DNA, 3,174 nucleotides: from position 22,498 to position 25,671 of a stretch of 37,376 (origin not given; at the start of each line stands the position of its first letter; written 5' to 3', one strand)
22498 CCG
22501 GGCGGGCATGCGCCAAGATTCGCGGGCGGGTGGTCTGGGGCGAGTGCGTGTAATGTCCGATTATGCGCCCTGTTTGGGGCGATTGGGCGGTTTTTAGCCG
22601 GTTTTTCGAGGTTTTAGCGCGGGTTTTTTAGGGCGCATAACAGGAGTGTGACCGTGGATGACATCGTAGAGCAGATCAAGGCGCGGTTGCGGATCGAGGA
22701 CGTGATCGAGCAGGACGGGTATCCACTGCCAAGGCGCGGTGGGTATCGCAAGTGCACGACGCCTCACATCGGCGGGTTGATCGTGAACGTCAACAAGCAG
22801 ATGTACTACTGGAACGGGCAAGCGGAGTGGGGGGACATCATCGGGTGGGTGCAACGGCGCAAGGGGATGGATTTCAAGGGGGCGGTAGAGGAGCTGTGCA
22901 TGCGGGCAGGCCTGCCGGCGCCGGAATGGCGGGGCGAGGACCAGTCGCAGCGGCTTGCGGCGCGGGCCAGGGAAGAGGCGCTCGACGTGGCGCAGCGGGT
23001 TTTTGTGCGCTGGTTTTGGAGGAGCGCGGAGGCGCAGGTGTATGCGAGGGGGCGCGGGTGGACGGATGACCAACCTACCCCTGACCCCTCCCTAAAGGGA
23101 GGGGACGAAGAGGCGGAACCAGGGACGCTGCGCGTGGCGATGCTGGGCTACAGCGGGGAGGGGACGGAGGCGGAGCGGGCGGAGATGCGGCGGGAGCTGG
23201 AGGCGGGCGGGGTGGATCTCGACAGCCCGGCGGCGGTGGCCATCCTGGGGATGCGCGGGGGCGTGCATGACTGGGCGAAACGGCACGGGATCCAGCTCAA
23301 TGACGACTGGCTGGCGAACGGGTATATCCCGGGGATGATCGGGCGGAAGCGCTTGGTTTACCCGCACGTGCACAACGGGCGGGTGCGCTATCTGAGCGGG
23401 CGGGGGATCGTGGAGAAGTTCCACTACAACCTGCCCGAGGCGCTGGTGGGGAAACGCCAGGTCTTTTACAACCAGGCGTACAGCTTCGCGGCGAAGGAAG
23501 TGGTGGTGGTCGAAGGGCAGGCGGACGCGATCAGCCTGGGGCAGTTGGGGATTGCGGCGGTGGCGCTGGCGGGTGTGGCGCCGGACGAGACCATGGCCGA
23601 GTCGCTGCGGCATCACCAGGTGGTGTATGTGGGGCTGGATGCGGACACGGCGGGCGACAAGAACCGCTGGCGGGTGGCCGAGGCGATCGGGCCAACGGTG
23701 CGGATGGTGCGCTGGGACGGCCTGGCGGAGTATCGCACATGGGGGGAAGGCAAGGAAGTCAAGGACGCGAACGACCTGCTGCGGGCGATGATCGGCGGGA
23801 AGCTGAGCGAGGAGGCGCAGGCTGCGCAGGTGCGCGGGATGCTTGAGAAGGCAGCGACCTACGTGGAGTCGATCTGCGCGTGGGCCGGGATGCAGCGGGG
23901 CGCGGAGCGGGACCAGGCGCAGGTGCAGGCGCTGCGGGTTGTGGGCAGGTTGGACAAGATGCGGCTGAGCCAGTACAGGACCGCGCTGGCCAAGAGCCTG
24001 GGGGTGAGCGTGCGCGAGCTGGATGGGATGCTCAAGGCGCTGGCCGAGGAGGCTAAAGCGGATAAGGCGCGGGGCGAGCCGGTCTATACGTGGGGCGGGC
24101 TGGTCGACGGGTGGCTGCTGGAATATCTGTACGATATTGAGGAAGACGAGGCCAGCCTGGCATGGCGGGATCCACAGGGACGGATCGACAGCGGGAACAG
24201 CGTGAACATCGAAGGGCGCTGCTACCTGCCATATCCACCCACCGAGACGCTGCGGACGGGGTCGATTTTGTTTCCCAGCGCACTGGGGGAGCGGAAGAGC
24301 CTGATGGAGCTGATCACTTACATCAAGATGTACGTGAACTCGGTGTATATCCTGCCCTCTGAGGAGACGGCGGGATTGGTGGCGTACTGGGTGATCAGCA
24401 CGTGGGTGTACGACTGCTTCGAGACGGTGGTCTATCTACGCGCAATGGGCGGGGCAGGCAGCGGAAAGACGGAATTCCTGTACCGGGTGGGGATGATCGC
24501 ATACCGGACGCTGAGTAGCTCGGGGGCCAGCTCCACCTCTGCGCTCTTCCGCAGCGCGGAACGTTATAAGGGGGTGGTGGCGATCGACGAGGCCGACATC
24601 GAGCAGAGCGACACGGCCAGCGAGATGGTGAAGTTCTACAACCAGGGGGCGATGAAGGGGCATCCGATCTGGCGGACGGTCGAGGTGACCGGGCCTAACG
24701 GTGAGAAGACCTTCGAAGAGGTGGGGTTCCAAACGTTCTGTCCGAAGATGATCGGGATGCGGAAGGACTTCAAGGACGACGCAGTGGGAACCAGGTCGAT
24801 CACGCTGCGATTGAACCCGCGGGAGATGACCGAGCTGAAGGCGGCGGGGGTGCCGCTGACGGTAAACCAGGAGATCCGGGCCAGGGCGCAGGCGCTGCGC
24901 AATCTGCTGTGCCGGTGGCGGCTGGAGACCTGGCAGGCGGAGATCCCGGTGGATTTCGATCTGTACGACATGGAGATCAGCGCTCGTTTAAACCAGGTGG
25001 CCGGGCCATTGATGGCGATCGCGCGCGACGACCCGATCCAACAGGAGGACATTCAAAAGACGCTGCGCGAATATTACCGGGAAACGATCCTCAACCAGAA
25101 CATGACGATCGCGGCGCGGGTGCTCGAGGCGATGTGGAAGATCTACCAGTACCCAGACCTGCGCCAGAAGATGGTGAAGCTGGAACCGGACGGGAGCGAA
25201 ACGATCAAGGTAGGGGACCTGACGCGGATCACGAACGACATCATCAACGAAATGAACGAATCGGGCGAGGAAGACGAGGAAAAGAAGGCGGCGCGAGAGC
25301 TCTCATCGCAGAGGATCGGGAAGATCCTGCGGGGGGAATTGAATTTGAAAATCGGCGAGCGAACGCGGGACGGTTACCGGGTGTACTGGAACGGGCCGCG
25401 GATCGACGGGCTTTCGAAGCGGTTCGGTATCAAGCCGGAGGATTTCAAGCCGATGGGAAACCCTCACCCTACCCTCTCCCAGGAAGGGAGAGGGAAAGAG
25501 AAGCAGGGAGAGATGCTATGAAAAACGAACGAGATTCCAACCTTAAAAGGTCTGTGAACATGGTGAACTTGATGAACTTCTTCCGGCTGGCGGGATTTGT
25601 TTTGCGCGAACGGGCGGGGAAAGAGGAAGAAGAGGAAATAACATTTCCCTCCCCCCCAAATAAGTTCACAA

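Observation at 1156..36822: Sixteen copies of a ~32-nt C-arm/G-arm hairpin repeat (family H), twelve inserted in frame in essential phage genes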

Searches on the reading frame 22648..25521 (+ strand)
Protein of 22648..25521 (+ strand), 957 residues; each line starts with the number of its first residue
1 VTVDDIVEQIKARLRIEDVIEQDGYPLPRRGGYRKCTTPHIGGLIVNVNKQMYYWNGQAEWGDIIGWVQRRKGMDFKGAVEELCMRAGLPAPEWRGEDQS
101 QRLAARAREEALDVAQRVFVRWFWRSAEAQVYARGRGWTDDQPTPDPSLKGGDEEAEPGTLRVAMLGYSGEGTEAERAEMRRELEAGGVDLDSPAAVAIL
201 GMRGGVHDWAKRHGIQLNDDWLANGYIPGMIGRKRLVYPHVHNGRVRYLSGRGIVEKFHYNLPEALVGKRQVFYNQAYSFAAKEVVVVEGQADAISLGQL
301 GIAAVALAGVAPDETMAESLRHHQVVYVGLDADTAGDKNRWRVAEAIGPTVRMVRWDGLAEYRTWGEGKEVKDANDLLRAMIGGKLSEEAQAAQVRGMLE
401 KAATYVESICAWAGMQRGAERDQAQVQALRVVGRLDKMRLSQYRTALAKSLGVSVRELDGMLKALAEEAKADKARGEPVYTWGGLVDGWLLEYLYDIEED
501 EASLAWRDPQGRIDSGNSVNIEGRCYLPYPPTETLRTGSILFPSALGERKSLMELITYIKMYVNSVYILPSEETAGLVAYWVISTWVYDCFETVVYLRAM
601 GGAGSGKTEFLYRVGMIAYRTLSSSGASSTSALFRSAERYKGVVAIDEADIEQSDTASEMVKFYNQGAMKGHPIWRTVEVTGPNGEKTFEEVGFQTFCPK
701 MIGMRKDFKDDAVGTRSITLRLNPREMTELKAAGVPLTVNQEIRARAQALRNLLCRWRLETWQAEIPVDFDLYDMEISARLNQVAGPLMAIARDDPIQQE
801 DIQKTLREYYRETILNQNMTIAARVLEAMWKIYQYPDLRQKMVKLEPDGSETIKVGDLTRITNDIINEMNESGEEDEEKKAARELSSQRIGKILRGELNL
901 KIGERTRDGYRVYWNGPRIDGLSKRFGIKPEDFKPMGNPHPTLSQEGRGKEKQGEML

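Call 9: search_protein_families(library=pfam, proteins=[window:22648-25521:+], max_evalue=0.01)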
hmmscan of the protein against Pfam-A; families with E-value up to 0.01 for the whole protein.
window:22648-25521:+ (957 aa): 4 families
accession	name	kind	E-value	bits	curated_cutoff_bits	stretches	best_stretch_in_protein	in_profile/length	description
PF13155.12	Toprim_2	-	1e-09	39.1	22.1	1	286-347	1-66/88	Toprim-like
PF01751.28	Toprim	-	2.3e-06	28.1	23.1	1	284-349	1-82/96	Toprim domain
PF01807.25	Zn_ribbon_DnaG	-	3.8e-06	27.1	24.9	1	4-89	3-91/98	CHC2 zinc finger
PF13662.12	Toprim_4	-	0.00068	20.2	25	1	284-346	2-73/85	Toprim domain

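Call 19: find_related_loci(query=window:22654-25521:+, collection=viral_contigs, flank=10000)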
Query window:22654-25521:+ (955 aa) in viral_contigs; peptide patterns used: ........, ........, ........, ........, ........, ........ (x = any residue, [..] = any of these).
9 stretches matched a pattern; 6 encode a relative of the query (tblastn E <= 1e-3); 6 distinct loci.
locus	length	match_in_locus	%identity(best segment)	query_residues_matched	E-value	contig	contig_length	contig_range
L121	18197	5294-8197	67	3-933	0e+0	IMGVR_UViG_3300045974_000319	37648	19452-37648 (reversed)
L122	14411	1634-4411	68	2-933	0e+0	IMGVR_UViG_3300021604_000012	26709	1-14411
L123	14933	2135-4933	61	4-945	0e+0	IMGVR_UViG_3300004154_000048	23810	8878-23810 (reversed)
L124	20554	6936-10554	55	2-933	0e+0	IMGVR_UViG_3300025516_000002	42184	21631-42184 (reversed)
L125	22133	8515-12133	55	2-933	0e+0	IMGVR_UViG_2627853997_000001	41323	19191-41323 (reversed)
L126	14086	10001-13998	49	1-949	0e+0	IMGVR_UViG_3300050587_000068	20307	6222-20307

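Call 32: find_homologous_proteins(query=window:22654-25521:+, max_evalue=1e-50)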
Query window:22654-25521:+ (955 aa): 179 proteins with E <= 1e-50 among 8000 candidates; the best 120 are listed.
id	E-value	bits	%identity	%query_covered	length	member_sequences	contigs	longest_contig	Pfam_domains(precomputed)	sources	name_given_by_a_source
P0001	0.0e+0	2183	100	100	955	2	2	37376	PF13155.13,PF01807.26,PF01751.29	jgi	-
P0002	0.0e+0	1743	81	98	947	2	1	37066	PF13155.13,PF01751.29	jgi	jgi:hypothetical protein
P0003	0.0e+0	1723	79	99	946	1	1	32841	PF13155.13,PF01807.26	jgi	jgi:hypothetical protein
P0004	0.0e+0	1659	74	99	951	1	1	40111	PF13155.13,PF01807.26,PF01751.29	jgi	jgi:5S rRNA maturation endonuclease (ribonuclease M5)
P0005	0.0e+0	1624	74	98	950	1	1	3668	PF13155.13,PF01807.26,PF01751.29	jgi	jgi:hypothetical protein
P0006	0.0e+0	1560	69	98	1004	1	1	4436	PF13155.13,PF01807.26,PF01751.29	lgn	-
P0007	0.0e+0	1501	67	97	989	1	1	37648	PF13155.13,PF01807.26,PF01751.29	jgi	jgi:hypothetical protein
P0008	0.0e+0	1491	69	98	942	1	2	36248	PF13155.13,PF01807.26,PF01751.29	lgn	-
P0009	0.0e+0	1490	69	98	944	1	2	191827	PF13155.13,PF01807.26,PF01751.29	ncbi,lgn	-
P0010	0.0e+0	1468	68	98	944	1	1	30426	PF13155.13,PF01807.26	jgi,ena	-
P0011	0.0e+0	1359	64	97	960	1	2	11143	PF13155.13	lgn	-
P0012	0.0e+0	1338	62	97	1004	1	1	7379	PF13155.13,PF01751.29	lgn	-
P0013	0.0e+0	1337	68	59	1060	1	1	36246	PF13155.13,PF01807.26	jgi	jgi:hypothetical protein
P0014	0.0e+0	1336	63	97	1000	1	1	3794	PF13155.13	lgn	-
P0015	0.0e+0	1312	74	79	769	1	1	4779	PF13155.13,PF01751.29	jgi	jgi:hypothetical protein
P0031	0.0e+0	1169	55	97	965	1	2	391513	PF13155.13,PF13362.13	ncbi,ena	-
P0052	0.0e+0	1075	51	98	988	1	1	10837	PF13155.13,PF01751.29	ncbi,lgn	-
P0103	8.8e-227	774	43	97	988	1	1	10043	PF01807.26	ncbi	-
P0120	2.7e-177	610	37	97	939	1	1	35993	PF01807.26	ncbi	-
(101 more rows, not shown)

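Call 33: find_encoding_contigs(protein=P0002, flank=10000, max_places=2)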
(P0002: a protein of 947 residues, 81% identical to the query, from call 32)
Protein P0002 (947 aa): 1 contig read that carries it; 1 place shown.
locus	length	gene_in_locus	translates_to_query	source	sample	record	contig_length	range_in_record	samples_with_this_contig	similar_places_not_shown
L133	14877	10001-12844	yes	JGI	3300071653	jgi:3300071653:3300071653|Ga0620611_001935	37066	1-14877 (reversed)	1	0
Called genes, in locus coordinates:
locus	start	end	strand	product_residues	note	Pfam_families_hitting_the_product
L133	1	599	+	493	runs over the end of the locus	-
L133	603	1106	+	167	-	-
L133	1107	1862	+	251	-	-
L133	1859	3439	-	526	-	PF00239:Resolvase, PF13408:Zn_ribbon_recom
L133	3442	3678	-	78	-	-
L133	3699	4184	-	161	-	-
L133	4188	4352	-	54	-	-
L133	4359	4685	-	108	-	-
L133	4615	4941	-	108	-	-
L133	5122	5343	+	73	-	-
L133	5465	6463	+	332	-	PF02899:Phage_int_SAM_1, PF00589:Phage_integrase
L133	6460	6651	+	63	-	-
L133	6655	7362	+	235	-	-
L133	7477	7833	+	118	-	-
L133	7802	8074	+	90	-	-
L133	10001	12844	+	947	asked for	PF01751:Toprim (weak), PF13155:Toprim_2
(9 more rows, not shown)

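Call 34: find_encoding_contigs(protein=P0003, flank=10000, max_places=2)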
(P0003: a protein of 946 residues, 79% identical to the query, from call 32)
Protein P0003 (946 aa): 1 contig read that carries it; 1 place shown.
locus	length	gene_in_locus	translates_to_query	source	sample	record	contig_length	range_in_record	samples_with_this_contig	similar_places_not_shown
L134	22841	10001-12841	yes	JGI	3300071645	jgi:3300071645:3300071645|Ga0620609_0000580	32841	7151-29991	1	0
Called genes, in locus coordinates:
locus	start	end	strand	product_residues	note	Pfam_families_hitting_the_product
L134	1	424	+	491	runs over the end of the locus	-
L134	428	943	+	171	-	-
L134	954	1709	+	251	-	-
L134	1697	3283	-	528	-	PF00239:Resolvase, PF13408:Zn_ribbon_recom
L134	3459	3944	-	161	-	-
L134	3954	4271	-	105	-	-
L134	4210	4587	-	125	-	-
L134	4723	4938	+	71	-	-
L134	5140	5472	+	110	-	-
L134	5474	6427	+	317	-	PF13495:Phage_int_SAM_4 (faint), PF02899:Phage_int_SAM_1, PF00589:Phage_integrase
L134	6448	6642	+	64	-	-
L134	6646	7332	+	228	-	-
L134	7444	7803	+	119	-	-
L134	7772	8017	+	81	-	-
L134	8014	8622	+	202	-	-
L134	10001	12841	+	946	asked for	PF01807:Zn_ribbon_DnaG (weak), PF13155:Toprim_2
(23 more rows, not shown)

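Call 35: find_encoding_contigs(protein=P0009, flank=10000, max_places=2)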
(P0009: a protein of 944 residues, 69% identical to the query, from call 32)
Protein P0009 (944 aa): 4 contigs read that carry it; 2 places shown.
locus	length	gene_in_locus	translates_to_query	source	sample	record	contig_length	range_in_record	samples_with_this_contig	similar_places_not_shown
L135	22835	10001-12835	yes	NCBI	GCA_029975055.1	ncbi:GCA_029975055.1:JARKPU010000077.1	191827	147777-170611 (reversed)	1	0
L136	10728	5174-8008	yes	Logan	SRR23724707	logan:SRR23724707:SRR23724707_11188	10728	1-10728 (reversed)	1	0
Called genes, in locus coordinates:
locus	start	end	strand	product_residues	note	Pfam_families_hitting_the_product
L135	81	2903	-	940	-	PF20464:MmeI_N, PF20465:MmeI_hel, PF20473:MmeI_Mtase, PF07669:Eco57I (weak), PF20467:MmeI_C (weak)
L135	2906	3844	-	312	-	PF18863:AbiJ_NTD4, PF14355:Abi_C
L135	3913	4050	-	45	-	-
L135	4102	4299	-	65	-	-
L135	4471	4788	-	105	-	-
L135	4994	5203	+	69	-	-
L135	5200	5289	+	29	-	-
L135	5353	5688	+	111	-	-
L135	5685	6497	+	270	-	PF02195:ParB_N, PF17762:HTH_ParB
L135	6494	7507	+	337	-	PF02899:Phage_int_SAM_1, PF13495:Phage_int_SAM_4 (weak), PF00589:Phage_integrase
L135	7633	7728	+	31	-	-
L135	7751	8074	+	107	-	-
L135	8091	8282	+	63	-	-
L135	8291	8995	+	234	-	-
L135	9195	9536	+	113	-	-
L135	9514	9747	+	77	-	-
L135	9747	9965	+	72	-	-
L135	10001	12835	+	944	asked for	PF01807:Zn_ribbon_DnaG (weak), PF01751:Toprim (weak), PF13155:Toprim_2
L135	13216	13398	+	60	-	-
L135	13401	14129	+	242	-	-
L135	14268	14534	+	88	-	-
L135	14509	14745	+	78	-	-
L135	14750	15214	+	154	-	-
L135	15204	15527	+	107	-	-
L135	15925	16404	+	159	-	-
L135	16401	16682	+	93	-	-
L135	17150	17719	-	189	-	-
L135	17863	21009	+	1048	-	PF04851:ResIII, PF00270:DEAD, PF00271:Helicase_C (weak)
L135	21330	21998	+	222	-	-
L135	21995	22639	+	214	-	-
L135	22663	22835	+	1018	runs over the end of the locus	PF01555:N6_N4_Mtase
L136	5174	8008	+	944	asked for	PF01807:Zn_ribbon_DnaG (weak), PF01751:Toprim (weak), PF13155:Toprim_2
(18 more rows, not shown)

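Call 53: list_cluster_members(proteins=[P0009, P0031, P0127, P0133, P0149, P0141, P0179, P0103, P0120, P0052])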
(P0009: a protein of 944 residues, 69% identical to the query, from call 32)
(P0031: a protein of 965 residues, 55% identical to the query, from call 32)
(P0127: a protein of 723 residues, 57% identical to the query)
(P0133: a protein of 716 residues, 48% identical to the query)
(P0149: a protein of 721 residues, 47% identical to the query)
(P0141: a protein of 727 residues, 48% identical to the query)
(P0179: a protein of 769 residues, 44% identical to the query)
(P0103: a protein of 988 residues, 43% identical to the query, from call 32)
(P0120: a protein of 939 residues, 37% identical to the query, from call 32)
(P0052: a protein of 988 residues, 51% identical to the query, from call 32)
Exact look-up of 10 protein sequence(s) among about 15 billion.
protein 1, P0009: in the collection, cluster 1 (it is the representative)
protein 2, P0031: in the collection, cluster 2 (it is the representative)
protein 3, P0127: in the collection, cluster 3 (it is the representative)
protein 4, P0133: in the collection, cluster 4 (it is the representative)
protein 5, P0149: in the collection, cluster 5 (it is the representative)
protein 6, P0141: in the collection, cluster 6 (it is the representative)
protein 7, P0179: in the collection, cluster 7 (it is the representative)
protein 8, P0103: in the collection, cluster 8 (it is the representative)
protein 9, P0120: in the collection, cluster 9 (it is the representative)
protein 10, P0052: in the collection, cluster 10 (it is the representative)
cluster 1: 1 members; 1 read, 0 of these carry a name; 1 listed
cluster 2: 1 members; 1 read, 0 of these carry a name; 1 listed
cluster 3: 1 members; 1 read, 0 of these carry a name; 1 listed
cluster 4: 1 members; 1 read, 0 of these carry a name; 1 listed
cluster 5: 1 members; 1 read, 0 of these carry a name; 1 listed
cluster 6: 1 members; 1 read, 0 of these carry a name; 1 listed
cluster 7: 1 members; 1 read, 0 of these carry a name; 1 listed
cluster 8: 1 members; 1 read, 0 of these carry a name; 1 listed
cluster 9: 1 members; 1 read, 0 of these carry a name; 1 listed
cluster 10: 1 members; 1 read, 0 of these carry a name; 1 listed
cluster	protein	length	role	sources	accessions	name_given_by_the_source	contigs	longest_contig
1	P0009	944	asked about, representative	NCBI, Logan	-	-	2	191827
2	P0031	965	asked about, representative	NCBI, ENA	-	-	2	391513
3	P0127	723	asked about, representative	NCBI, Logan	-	-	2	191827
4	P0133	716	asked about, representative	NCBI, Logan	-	-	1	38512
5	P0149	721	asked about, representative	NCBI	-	-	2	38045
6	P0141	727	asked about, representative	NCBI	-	-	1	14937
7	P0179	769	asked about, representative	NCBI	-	-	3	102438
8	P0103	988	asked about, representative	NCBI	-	-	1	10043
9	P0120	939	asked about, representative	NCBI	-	-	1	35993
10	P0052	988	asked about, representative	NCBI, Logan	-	-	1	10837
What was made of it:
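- Tried and rejected: A cluster look-up meant to name the organisms of NCBI homologues returned no names (call 53).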
